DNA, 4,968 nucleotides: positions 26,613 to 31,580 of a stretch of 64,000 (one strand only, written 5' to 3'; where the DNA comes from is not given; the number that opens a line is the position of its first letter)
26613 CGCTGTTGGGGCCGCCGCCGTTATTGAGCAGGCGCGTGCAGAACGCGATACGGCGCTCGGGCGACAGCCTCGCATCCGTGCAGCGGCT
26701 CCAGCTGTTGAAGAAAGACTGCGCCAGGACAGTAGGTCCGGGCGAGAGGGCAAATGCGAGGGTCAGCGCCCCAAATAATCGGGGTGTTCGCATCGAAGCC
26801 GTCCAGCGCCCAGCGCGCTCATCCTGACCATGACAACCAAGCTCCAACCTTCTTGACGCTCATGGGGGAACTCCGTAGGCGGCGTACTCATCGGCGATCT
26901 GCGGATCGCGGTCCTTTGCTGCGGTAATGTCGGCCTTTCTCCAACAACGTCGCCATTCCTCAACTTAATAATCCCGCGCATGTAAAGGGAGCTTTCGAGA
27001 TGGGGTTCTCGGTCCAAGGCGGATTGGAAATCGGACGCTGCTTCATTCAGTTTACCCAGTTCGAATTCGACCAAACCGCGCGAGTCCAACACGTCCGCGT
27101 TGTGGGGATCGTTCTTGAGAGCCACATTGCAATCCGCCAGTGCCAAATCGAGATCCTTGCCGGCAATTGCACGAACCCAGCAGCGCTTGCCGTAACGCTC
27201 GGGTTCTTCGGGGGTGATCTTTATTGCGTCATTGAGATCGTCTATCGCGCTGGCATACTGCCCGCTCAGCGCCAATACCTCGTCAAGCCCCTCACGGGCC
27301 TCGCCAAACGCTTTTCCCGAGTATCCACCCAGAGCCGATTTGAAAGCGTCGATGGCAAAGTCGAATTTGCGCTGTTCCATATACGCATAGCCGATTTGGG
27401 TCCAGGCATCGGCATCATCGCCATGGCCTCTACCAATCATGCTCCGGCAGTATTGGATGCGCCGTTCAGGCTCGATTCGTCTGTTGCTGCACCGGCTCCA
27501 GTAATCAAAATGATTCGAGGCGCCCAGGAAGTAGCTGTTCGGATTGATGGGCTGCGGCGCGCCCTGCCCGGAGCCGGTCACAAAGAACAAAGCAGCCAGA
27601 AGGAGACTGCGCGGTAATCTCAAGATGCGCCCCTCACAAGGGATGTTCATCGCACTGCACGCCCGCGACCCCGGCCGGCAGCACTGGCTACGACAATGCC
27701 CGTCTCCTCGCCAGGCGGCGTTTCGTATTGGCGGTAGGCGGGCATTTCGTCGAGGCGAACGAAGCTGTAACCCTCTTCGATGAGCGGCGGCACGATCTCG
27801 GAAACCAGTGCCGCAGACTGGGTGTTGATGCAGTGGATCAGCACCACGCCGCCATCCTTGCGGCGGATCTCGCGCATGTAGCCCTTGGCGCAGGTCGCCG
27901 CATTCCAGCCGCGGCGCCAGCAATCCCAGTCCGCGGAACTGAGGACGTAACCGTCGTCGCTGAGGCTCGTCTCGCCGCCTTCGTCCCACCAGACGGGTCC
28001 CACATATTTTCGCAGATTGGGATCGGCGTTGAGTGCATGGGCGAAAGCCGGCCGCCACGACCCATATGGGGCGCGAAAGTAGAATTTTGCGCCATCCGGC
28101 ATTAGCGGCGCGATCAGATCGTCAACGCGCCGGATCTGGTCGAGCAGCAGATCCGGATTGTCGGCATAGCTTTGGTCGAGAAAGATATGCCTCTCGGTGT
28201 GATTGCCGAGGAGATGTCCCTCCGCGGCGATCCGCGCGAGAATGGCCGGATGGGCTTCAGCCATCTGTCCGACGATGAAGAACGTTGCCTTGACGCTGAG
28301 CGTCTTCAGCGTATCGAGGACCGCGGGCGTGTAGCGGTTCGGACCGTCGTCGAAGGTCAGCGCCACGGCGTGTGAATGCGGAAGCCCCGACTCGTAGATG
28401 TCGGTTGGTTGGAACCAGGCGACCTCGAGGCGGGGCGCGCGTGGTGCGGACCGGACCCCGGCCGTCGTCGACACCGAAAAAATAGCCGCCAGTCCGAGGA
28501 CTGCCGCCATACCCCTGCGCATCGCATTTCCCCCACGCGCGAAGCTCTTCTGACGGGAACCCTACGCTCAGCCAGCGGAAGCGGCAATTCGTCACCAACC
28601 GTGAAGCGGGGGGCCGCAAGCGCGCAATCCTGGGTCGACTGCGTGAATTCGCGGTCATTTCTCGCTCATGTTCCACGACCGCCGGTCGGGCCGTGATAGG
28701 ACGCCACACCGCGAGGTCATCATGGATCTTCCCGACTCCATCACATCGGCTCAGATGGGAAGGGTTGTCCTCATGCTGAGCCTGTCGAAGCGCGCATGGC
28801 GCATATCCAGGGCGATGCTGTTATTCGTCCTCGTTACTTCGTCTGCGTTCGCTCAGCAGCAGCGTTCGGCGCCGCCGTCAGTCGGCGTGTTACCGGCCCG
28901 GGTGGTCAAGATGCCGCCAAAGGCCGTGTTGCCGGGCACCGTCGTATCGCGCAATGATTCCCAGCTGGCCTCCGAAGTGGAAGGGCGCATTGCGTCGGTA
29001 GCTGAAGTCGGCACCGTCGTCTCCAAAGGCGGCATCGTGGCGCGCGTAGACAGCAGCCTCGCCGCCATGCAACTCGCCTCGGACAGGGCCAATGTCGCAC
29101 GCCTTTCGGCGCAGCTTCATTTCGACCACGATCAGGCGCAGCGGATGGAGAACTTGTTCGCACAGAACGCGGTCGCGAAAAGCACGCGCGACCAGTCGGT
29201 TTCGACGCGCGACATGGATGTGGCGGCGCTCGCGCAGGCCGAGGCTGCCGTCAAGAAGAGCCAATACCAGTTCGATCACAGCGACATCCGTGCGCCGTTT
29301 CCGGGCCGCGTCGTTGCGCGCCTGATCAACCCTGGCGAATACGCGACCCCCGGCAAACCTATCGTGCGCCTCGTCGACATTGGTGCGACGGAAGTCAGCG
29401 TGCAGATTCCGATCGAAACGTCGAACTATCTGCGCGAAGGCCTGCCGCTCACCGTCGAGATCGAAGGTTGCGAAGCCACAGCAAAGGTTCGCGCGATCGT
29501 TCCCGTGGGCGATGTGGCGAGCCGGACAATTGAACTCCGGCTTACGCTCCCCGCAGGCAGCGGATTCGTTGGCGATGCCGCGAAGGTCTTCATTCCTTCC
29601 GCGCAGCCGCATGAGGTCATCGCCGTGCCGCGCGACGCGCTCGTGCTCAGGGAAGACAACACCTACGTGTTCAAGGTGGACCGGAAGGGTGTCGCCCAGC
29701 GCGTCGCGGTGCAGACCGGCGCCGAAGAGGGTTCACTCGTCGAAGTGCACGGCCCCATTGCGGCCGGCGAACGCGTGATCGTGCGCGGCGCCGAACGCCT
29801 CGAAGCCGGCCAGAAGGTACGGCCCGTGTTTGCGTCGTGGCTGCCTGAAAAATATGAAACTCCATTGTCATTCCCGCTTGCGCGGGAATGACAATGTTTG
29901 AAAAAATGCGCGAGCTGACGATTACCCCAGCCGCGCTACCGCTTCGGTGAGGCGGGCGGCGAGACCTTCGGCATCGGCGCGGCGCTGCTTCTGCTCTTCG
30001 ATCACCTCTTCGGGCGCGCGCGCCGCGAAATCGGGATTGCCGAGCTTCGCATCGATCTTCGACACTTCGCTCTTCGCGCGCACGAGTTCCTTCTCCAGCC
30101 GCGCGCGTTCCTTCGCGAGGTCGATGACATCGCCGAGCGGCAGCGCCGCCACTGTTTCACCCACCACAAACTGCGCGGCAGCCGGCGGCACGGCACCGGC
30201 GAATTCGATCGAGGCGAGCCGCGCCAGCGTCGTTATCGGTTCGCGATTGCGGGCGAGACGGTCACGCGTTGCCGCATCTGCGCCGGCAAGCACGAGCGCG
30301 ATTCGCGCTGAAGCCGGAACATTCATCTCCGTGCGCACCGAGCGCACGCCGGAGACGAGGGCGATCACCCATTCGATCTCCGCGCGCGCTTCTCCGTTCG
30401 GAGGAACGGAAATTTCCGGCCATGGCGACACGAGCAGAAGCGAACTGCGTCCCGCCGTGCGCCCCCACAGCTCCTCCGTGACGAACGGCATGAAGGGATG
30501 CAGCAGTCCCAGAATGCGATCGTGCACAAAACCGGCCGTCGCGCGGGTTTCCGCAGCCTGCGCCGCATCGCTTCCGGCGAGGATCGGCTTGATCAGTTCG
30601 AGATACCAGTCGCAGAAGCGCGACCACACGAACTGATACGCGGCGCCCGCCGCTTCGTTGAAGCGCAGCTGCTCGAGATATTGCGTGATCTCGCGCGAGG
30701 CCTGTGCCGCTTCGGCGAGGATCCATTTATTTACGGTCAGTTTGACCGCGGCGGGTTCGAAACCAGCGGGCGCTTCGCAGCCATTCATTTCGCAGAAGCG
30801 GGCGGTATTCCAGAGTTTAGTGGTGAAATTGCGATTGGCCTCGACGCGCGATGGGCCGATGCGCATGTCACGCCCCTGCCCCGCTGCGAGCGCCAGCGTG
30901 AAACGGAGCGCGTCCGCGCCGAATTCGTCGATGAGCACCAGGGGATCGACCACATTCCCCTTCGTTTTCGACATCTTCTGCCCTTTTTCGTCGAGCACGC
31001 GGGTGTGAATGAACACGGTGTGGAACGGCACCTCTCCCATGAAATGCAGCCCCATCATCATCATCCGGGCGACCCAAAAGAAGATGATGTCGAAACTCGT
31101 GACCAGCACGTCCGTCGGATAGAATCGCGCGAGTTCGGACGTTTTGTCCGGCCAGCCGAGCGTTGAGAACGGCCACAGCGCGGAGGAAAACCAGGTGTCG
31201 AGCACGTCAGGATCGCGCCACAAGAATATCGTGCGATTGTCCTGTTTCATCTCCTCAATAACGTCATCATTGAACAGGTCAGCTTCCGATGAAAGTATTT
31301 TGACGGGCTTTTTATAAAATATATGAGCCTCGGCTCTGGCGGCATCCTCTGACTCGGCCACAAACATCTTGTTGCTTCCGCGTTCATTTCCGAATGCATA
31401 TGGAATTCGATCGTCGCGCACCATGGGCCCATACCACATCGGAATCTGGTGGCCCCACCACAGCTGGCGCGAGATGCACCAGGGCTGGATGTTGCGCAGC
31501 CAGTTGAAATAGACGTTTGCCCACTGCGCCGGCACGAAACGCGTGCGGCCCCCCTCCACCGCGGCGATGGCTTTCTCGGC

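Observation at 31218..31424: Low-GC, atypical-codon cassette inside valyl-tRNA synthetase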

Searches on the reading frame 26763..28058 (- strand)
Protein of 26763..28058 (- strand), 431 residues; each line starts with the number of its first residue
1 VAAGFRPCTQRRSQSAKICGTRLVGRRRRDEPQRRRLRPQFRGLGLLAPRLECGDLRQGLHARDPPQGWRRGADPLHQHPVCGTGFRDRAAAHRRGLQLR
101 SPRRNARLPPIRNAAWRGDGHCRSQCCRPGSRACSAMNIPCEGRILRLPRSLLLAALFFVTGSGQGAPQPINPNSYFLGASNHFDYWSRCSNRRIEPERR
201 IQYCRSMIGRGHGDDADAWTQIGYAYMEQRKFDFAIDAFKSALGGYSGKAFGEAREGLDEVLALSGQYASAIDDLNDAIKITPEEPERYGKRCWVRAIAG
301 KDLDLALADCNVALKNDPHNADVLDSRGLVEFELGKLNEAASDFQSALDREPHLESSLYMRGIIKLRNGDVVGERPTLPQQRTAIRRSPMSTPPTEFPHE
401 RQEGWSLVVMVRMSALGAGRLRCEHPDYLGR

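Call 83: search_protein_families(library=pfam, proteins=[window:26763-28058:-])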
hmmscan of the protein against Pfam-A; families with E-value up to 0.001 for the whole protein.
window:26763-28058:- (431 aa): 11 families
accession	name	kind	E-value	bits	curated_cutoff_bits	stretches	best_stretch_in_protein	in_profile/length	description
PF00515.34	TPR_1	-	2.2e-15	56.2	27.8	1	216-243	1-28/34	Tetratricopeptide repeat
PF07719.23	TPR_2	-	1.3e-13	50.3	27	0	216-243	1-28/34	Tetratricopeptide repeat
PF13371.12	TPR_9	-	4e-12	46.4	35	1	296-355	4-63/73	Tetratricopeptide repeat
PF13432.12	TPR_16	-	1.5e-10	41.8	32.7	1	222-286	3-65/65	Tetratricopeptide repeat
PF13414.12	TPR_11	-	5.3e-10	39.3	26.8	0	264-289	6-31/42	TPR repeat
PF13181.12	TPR_8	-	7.6e-08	32.4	25.7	0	216-243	1-28/34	Tetratricopeptide repeat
PF13431.12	TPR_17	-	3.7e-06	27.2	24.4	0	311-340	3-32/34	Tetratricopeptide repeat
PF13424.12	TPR_12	-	4.9e-06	27.1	30.1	0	216-280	3-66/77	Tetratricopeptide repeat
PF23914.1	TPR_CcmH_CycH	-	6.3e-06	26.6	42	0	212-243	46-77/158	Cytochrome c-type biogenesis protein H TPR domain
PF13428.12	TPR_14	-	9.3e-06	26.3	23.5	0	260-289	9-38/44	Tetratricopeptide repeat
PF14559.12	TPR_19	-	1.6e-05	25.5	25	0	332-354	2-24/68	Tetratricopeptide repeat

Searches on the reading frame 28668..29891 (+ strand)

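Call 83: search_protein_families(library=pfam, proteins=[window:28668-29891:+])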
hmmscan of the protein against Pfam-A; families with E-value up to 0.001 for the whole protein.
window:28668-29891:+ (407 aa): 2 families
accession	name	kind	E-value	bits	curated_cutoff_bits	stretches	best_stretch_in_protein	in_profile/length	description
PF16576.10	HlyD_D23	-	2.3e-13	50.4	30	1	95-295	17-202/214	Barrel-sandwich domain of CusB or HlyD membrane-fusion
PF13437.12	HlyD_3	-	1.1e-12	49.1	22.2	1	207-296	2-95/106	HlyD family secretion protein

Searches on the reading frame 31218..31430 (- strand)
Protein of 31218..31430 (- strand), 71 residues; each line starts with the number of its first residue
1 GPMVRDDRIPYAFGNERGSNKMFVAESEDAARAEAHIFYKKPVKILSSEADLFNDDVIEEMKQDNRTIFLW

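Call 19: search_protein_representatives(protein=window:31218-31424:-)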
Query: 69 residues. Proteins with E-value up to 0.001 (for the whole library): 1; up to 1e-10: 0; up to 1e-30: 0. The best 1 are listed.
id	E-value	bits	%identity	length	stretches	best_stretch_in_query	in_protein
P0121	5.5e-04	36.1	31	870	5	13-61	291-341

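Call 84: search_dna_similar(query=window:31218-31424:-, collection=phages, mode=protein, max_evalue=1, max_rows=10)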
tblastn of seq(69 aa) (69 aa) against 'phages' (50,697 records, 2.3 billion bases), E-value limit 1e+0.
No match.

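Call 85: search_dna_similar(query=window:31218-31424:-, collection=plasmids, mode=protein, max_evalue=1, max_rows=10)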
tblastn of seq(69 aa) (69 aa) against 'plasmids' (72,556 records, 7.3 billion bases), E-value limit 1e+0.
No match.

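Call 86: find_related_loci(query=window:31218-31430:-, collection=metagenome_contigs, flank=2500)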
Query window:31218-31430:- (71 aa) in metagenome_contigs; peptide patterns used: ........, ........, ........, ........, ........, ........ (x = any residue, [..] = any of these).
181 stretches matched a pattern, but none encodes a relative of the query by tblastn (E <= 1e-3).
